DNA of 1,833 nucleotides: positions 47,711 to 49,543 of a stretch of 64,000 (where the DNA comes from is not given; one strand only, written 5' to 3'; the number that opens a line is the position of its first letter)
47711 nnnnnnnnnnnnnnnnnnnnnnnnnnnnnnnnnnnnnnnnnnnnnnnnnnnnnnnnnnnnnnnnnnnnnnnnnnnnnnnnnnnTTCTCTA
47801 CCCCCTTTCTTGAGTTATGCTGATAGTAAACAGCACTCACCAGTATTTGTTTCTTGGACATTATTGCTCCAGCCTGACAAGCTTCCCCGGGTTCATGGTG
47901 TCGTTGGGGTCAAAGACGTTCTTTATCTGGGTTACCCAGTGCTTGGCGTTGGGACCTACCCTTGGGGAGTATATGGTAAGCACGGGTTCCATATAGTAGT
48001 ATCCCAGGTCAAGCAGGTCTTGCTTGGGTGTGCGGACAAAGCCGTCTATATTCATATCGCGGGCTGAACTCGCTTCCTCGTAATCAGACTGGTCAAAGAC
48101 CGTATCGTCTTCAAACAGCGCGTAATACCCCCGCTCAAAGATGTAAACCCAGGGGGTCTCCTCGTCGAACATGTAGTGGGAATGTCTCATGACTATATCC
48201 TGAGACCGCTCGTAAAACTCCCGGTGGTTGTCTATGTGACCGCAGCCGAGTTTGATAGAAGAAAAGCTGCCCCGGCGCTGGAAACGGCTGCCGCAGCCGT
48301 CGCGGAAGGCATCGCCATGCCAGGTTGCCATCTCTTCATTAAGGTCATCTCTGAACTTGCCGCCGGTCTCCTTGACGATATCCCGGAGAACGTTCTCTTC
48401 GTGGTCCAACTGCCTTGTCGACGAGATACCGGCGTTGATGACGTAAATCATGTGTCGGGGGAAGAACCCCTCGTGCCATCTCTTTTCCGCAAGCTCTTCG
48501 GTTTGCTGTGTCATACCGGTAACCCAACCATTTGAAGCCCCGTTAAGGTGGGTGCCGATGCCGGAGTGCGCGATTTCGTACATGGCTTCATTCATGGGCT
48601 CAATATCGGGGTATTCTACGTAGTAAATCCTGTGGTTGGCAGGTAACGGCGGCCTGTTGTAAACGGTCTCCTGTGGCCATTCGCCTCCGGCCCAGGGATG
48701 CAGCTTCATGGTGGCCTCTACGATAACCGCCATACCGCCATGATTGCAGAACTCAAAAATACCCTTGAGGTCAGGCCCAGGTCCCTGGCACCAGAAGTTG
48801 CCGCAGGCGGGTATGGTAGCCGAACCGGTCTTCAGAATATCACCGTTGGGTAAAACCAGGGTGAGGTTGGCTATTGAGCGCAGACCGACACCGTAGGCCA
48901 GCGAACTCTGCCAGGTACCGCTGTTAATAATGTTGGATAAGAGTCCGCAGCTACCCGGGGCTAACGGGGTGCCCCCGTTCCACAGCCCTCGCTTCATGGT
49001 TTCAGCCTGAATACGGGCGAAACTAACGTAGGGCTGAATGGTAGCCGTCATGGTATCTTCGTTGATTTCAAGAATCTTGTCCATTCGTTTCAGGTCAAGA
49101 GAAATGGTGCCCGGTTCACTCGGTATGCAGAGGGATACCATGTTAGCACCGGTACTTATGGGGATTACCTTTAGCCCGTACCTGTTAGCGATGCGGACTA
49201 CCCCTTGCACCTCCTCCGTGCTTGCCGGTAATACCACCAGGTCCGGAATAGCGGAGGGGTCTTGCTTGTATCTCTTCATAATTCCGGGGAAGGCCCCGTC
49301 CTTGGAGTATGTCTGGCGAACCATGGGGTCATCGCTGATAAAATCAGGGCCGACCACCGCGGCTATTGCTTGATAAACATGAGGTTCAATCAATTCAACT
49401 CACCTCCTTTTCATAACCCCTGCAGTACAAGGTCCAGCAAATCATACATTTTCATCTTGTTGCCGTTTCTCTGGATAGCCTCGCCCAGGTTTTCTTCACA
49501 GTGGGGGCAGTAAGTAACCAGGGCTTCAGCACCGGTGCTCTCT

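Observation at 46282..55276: Two diverged copies of a FAD/FAD/CCG-FeS dehydrogenase module inserted between topA and xerC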

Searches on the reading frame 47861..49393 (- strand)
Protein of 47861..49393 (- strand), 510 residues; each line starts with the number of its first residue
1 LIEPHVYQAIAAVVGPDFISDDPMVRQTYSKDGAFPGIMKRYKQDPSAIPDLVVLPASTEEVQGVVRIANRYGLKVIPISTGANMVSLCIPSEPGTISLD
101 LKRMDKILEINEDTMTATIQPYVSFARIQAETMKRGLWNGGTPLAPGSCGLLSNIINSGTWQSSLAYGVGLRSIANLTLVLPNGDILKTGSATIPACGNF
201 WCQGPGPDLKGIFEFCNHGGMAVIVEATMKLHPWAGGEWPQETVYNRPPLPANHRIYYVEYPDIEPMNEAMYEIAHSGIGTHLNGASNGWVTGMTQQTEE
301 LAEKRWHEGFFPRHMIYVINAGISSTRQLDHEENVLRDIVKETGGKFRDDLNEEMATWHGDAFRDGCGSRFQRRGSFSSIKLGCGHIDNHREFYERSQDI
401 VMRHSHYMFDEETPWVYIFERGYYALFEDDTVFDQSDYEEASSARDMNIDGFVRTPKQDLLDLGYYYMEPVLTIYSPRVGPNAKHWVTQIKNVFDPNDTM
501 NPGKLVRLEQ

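Call 3: search_protein_families(library=pfam, proteins=[window:47861-49393:-])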
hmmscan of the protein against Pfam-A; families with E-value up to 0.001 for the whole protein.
window:47861-49393:- (510 aa): 1 family
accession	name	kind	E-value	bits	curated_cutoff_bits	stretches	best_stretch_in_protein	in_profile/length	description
PF01565.28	FAD_binding_4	-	6.2e-26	91.2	26.4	1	50-190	1-139/139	FAD binding domain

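Call 4: search_protein_families(library=ncbifam, proteins=[window:47861-49393:-])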
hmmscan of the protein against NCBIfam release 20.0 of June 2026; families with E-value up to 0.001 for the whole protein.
window:47861-49393:- (510 aa): 4 families
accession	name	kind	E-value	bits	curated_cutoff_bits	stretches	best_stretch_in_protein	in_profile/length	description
TIGR00387.1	glcD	equivalog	4.3e-21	75.2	567.9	1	53-233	1-172/413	glycolate oxidase subunit GlcD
NF008408.0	PRK11230.1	equivalog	2e-14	53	897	1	48-233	54-229/499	glycolate oxidase subunit GlcD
TIGR01678.1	FAD_lactone_ox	subfamily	1.4e-08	34.1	396.8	1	47-188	12-148/438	sugar 1,4-lactone oxidase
NF049975.1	2HglutDHaseYdiJ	equivalog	1.2e-06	26.6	1350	0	49-191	51-194/1018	D-2-hydroxyglutarate dehydrogenase YdiJ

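Call 6: search_solved_structures(query=window:47861-49393:-, max_evalue=0.001)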
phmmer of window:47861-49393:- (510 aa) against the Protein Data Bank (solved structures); distinct sequences matched with E-value up to 0.001: 48.
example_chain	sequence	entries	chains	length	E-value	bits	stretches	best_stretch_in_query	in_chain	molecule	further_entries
8s7p_A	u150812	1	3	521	3e-23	85.2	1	50-225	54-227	Oxidoreductase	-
8s7n_A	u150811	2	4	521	1.1e-22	83.4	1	50-225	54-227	Oxidoreductase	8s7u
8s7s_A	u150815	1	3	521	1.6e-22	82.8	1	50-225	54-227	Oxidoreductase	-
8s7q_A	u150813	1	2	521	1.7e-22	82.7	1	50-225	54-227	Oxidoreductase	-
8s7w_A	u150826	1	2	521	1.8e-22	82.6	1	50-225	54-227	Oxidoreductase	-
8s7r_A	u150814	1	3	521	2e-22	82.5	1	50-225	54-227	Oxidoreductase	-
8s7t_A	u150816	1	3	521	2.8e-22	82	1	50-225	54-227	Oxidoreductase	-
8jdb_A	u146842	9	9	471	2e-19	72.6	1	7-234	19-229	Probable D-lactate dehydrogenase, mitochondrial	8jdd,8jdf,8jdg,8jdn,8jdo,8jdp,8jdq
8jdc_A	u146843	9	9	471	2e-19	72.6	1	7-234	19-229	Probable D-lactate dehydrogenase, mitochondrial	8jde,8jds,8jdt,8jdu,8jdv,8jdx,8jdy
9ffk_A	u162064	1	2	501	3e-19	72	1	39-220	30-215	FAD-binding oxidoreductase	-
9h40_A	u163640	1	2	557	3.7e-19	71.7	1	47-221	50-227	p-cresol methylhydroxylase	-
9fge_A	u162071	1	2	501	3.8e-19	71.6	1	39-220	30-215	FAD-binding oxidoreductase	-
1wve_A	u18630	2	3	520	4.7e-17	64.8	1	47-219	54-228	4-cresol dehydrogenase [hydroxylating] flavoprotein subunit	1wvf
1dii_A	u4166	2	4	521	4.7e-17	64.8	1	47-219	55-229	P-CRESOL METHYLHYDROXYLASE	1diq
2uuu_A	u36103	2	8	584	8.9e-17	63.8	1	7-232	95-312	ALKYLDIHYDROXYACETONEPHOSPHATE SYNTHASE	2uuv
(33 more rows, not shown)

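Call 9: find_homologous_proteins(query=window:47861-49393:-, max_evalue=1e-10)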
Query window:47861-49393:- (510 aa): 252 proteins with E <= 1e-10 among 7052 candidates; the best 120 are listed.
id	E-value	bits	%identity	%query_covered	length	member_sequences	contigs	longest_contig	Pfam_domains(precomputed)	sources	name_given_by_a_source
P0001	0.0e+0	1100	90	100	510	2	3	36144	PF01565.29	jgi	-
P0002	0.0e+0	1097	90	100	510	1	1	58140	PF01565.29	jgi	-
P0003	0.0e+0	1039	85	100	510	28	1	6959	PF01565.29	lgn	-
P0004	0.0e+0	1037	85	100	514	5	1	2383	PF01565.29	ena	-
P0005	0.0e+0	1035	82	100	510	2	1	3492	PF01565.29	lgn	-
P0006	0.0e+0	1031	83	100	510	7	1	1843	PF01565.29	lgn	-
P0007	0.0e+0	1028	85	100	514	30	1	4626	PF01565.29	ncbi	ncbi:FAD-binding oxidoreductase [Chloroflexota bacterium]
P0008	4.0e-295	997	79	100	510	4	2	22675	PF01565.29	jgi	-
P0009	7.0e-292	987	80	100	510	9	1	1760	PF01565.29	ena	-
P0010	4.0e-285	964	77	100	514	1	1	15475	PF01565.29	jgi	-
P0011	8.9e-285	963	77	100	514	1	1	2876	PF01565.29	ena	-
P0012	2.2e-271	919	74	99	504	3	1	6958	PF01565.29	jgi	-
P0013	1.8e-196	672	56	100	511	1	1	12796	PF01565.29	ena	-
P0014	4.6e-192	657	53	99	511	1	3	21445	PF01565.29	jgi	-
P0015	3.8e-191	654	54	99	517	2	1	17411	PF01565.29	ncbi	ncbi:MAG: FAD-binding oxidoreductase [Chloroflexota bacterium]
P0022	7.4e-184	630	51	99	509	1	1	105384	PF01565.29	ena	-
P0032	6.3e-178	611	51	99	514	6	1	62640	PF01565.29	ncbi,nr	ncbi:MAG: FAD-binding oxidoreductase [Proteobacteria bacterium]|nr:FAD-binding oxidoreductase [Pseud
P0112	4.5e-92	327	36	99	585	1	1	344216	PF01565.29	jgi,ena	-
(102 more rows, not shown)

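Call 10: find_encoding_contigs(protein=P0002, flank=10000, max_places=3)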
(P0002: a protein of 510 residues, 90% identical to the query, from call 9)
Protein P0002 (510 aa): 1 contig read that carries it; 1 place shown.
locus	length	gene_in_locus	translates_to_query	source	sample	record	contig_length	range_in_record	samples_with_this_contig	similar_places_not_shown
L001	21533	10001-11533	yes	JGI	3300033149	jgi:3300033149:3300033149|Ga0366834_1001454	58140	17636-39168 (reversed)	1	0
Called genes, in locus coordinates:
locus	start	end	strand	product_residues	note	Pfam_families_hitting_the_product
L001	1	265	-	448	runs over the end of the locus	PF00890:FAD_binding_2 (weak), PF01494:FAD_binding_3, PF03486:HI0933_like (weak), PF07992:Pyr_redox_2 (weak), PF12831:FAD_oxidored (weak), PF13738:Pyr_redox_3 (faint)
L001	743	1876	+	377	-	PF02481:DNA_processg_A, PF17782:WHD_DprA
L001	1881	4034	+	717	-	PF01751:Toprim, PF01131:Topoisom_bac, PF01396:Zn_ribbon_Top1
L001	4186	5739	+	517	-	PF01565:FAD_binding_4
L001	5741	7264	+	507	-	PF01565:FAD_binding_4, PF02913:FAD-oxidase_C (weak)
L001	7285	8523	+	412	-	PF02754:CCG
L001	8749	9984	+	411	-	PF02754:CCG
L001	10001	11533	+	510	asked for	PF01565:FAD_binding_4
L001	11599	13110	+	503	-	PF01565:FAD_binding_4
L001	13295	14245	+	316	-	PF02899:Phage_int_SAM_1, PF13102:Phage_int_SAM_5 (faint), PF13495:Phage_int_SAM_4 (faint), PF00589:Phage_integrase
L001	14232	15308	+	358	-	PF01321:Creatinase_N, PF00557:Peptidase_M24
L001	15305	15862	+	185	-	PF08207:EFP_N, PF01132:EFP, PF09285:Elong-fact-P_C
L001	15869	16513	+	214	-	PF02811:PHP, PF13263:PHP_C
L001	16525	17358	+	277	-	PF00551:Formyl_trans_N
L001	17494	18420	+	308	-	PF12710:HAD (faint), PF00702:Hydrolase (faint)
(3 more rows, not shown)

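Call 11: find_encoding_contigs(protein=P0001, flank=10000, max_places=3)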
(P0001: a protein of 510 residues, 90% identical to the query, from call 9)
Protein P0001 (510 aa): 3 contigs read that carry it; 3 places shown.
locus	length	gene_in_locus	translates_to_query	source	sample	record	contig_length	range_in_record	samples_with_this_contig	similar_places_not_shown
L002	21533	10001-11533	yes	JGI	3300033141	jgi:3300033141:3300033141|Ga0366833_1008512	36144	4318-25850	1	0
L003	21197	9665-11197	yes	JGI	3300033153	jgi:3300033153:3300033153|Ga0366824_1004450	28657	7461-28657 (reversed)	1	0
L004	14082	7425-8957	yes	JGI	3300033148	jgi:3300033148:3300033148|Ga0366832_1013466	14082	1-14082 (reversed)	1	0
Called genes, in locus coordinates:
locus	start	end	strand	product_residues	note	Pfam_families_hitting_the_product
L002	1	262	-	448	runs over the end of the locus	PF00890:FAD_binding_2 (weak), PF01494:FAD_binding_3, PF03486:HI0933_like (weak), PF07992:Pyr_redox_2 (weak), PF12831:FAD_oxidored (weak), PF13738:Pyr_redox_3 (faint)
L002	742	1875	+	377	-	PF02481:DNA_processg_A, PF17782:WHD_DprA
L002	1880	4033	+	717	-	PF01751:Toprim, PF01131:Topoisom_bac, PF01396:Zn_ribbon_Top1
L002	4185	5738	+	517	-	PF01565:FAD_binding_4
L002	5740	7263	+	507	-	PF01565:FAD_binding_4, PF02913:FAD-oxidase_C (weak)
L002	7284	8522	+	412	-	PF02754:CCG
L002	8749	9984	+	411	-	PF02754:CCG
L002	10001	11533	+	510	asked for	PF01565:FAD_binding_4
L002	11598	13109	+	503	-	PF01565:FAD_binding_4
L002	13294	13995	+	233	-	PF02899:Phage_int_SAM_1, PF13102:Phage_int_SAM_5 (faint), PF13495:Phage_int_SAM_4 (faint), PF00589:Phage_integrase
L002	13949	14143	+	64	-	PF00589:Phage_integrase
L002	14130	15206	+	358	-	PF01321:Creatinase_N, PF00557:Peptidase_M24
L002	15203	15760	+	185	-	PF08207:EFP_N, PF01132:EFP, PF09285:Elong-fact-P_C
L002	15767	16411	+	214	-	PF02811:PHP, PF13263:PHP_C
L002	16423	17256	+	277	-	PF00551:Formyl_trans_N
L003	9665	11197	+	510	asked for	PF01565:FAD_binding_4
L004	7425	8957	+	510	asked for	PF01565:FAD_binding_4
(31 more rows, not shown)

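Call 12: find_encoding_contigs(protein=P0022, flank=10000, max_places=2)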
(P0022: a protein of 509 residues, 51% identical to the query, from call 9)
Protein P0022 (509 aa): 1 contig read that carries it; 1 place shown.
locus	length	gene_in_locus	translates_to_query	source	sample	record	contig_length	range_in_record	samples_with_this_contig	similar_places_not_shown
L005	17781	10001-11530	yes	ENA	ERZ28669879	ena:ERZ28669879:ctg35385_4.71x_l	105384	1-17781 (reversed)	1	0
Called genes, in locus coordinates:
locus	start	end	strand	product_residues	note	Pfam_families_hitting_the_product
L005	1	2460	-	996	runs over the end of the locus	PF00912:Transgly, PF00905:Transpeptidase (faint)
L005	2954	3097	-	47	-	PF05015:HigB-like_toxin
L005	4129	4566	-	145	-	PF01610:DDE_Tnp_ISL3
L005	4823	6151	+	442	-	PF00440:TetR_N, PF17932:TetR_C_24, PF00106:adh_short, PF13561:adh_short_C2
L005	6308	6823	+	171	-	PF13669:Glyoxalase_4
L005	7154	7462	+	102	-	PF01565:FAD_binding_4 (weak)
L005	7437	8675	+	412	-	PF01565:FAD_binding_4 (weak)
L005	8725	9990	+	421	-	PF02754:CCG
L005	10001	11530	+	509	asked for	PF01565:FAD_binding_4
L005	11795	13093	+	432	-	PF13433:Peripla_BP_5, PF13458:Peripla_BP_6, PF01094:ANF_receptor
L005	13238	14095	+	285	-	PF02653:BPD_transp_2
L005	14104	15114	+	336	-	PF02653:BPD_transp_2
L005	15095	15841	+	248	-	PF13476:AAA_23 (weak), PF00005:ABC_tran, PF13304:AAA_21 (faint), PF12399:BCA_ABC_TP_C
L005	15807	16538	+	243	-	PF00005:ABC_tran, PF13304:AAA_21 (faint)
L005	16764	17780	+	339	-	?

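Call 13: find_encoding_contigs(protein=P0032, flank=10000, max_places=2)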
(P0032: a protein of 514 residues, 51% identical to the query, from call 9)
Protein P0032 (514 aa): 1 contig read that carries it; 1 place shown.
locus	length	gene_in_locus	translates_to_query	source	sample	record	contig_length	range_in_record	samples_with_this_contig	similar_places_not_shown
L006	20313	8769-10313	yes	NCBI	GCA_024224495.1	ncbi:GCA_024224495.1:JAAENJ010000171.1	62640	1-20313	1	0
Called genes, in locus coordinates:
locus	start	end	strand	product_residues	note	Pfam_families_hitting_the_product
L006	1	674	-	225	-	PF00108:Thiolase_N, PF00109:ketoacyl-synt (faint)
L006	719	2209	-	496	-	PF11794:HpaB_N, PF03241:HpaB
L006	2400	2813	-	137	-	PF20791:Acyl-ACP_TE_C (weak), PF13279:4HBT_2, PF03061:4HBT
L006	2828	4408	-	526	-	PF00501:AMP-binding, PF13193:AMP-binding_C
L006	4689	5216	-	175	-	PF13669:Glyoxalase_4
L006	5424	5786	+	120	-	-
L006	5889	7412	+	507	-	PF01565:FAD_binding_4, PF02913:FAD-oxidase_C (faint)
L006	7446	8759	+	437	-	PF02754:CCG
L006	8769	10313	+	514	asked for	PF01565:FAD_binding_4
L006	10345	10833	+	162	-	-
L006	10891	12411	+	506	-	PF00884:Sulfatase, PF01663:Phosphodiest (faint), PF16347:SGSH_C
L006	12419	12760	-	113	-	PF04430:DUF498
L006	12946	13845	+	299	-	PF02588:YitT_membrane, PF10035:DUF2179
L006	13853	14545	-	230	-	-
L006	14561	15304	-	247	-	-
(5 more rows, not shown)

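Call 14: find_encoding_contigs(protein=P0112, flank=10000, max_places=2)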
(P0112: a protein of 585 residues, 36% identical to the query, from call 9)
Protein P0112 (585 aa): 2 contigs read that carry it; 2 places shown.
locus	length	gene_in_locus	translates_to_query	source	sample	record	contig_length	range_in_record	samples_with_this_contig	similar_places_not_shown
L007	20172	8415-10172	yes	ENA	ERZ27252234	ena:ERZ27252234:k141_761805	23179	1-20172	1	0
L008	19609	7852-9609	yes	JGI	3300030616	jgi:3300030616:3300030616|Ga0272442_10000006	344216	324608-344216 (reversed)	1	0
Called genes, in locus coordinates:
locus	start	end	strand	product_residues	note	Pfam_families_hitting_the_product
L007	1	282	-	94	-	?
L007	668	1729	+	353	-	PF13088:BNR_2 (faint), PF14870:PSII_BNR (weak), PF02012:BNR (faint), PF14870:PSII_BNR, PF15902:Sortilin-Vps10 (weak), PF14870:PSII_BNR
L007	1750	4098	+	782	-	PF03176:MMPL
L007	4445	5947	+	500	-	PF06980:DUF1302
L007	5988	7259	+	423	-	PF07044:DUF1329, PF17131:TP_0789-like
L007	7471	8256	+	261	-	PF01243:PNPOx_N (weak)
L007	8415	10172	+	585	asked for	PF01565:FAD_binding_4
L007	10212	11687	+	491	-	PF01565:FAD_binding_4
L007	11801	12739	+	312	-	PF00903:Glyoxalase, PF12681:Glyoxalase_2 (faint), PF13669:Glyoxalase_4 (weak), PF00903:Glyoxalase (weak), PF13669:Glyoxalase_4 (weak)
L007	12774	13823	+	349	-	PF00795:CN_hydrolase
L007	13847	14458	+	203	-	PF00857:Isochorismatase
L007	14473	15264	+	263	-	PF23441:SDR (weak), PF00106:adh_short, PF08659:KR, PF13561:adh_short_C2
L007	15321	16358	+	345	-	PF00795:CN_hydrolase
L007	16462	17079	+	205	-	PF03358:FMN_red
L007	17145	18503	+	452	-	PF00890:FAD_binding_2 (faint), PF01266:DAO (faint), PF01494:FAD_binding_3, PF01946:Thi4 (weak), PF03486:HI0933_like, PF07992:Pyr_redox_2 (weak), PF12831:FAD_oxidored (faint), PF13450:NAD_binding_8 (weak), +1 more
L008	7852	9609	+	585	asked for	PF01565:FAD_binding_4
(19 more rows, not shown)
